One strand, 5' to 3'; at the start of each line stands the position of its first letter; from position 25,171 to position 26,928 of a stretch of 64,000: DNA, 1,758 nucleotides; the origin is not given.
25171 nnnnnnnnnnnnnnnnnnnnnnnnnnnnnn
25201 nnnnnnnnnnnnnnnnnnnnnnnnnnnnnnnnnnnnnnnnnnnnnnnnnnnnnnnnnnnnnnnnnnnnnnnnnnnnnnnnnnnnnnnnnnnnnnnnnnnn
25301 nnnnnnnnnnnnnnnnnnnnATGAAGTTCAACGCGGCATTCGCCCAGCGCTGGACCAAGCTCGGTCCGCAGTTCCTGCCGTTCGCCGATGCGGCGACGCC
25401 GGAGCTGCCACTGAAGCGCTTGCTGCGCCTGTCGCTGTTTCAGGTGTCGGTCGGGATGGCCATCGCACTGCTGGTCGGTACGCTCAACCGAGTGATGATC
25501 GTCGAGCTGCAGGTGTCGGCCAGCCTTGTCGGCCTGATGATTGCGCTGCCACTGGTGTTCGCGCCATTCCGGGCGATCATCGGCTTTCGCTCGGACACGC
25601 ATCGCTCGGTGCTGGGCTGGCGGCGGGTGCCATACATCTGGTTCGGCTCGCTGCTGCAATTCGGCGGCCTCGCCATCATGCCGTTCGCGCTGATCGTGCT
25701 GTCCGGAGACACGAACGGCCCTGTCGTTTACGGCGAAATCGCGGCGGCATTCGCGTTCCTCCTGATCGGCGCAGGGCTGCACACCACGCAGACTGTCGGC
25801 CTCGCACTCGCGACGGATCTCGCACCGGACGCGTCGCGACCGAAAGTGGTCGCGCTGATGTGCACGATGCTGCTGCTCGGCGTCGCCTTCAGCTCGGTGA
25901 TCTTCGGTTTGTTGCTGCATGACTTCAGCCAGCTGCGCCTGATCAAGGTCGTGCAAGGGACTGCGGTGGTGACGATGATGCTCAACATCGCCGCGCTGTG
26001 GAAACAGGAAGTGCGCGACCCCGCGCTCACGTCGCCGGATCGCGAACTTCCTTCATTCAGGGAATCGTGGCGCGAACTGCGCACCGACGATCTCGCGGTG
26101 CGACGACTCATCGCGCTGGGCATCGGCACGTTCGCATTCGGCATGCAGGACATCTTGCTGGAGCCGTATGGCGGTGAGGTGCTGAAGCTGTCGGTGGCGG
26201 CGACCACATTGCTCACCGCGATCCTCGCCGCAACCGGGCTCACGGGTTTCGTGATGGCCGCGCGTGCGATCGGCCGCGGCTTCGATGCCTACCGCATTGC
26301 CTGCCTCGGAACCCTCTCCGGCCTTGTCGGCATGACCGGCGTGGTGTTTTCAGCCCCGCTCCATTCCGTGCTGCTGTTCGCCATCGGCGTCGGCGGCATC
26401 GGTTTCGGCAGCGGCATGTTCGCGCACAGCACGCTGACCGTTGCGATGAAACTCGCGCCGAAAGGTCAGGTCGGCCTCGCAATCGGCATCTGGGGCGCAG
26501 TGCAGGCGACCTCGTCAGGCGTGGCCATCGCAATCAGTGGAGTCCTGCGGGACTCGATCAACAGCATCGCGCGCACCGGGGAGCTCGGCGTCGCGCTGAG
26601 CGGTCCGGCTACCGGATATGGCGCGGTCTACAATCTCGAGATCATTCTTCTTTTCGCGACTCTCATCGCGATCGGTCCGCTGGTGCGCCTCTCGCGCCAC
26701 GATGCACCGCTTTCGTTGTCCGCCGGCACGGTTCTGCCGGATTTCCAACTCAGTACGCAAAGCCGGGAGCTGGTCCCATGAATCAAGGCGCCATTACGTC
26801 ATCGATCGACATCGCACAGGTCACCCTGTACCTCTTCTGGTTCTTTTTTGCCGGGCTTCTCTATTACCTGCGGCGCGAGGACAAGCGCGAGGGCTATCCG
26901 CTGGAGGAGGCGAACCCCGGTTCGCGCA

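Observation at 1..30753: Anoxygenic photosynthesis gene cluster in a Xanthomonadales (Dokdonella-like) chromosome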

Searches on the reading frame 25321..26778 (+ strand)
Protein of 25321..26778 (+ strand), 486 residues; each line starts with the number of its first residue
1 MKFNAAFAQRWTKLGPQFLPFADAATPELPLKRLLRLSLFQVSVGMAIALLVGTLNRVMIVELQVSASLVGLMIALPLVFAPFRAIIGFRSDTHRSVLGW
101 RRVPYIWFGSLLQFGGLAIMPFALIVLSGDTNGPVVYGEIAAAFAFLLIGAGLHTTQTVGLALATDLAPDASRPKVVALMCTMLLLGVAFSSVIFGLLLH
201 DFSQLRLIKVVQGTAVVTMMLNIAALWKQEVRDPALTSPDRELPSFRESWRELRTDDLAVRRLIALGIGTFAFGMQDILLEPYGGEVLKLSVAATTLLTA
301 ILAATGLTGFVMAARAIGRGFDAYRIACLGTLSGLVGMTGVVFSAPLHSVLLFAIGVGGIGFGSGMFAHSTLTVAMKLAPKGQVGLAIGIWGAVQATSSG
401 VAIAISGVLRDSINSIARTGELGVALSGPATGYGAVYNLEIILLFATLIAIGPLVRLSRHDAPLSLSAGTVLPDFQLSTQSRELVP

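Call 8: search_protein_families(library=ncbifam, proteins=[window:25321-26778:+], max_evalue=0.00001)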
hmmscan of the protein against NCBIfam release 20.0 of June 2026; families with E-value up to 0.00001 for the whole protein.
window:25321-26778:+ (486 aa): 0 families

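Call 42: search_protein_families(library=pfam, proteins=[window:25321-26778:+], max_evalue=0.001)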
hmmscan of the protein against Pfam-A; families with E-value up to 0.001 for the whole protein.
window:25321-26778:+ (486 aa): 2 families
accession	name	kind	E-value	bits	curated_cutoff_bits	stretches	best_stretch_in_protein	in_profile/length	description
PF03209.21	PUCC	-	1.2e-140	469.5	21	1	54-456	1-398/401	PUCC protein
PF07690.21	MFS_1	-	8.5e-21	74.7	33.4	1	38-401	2-345/347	Major Facilitator Superfamily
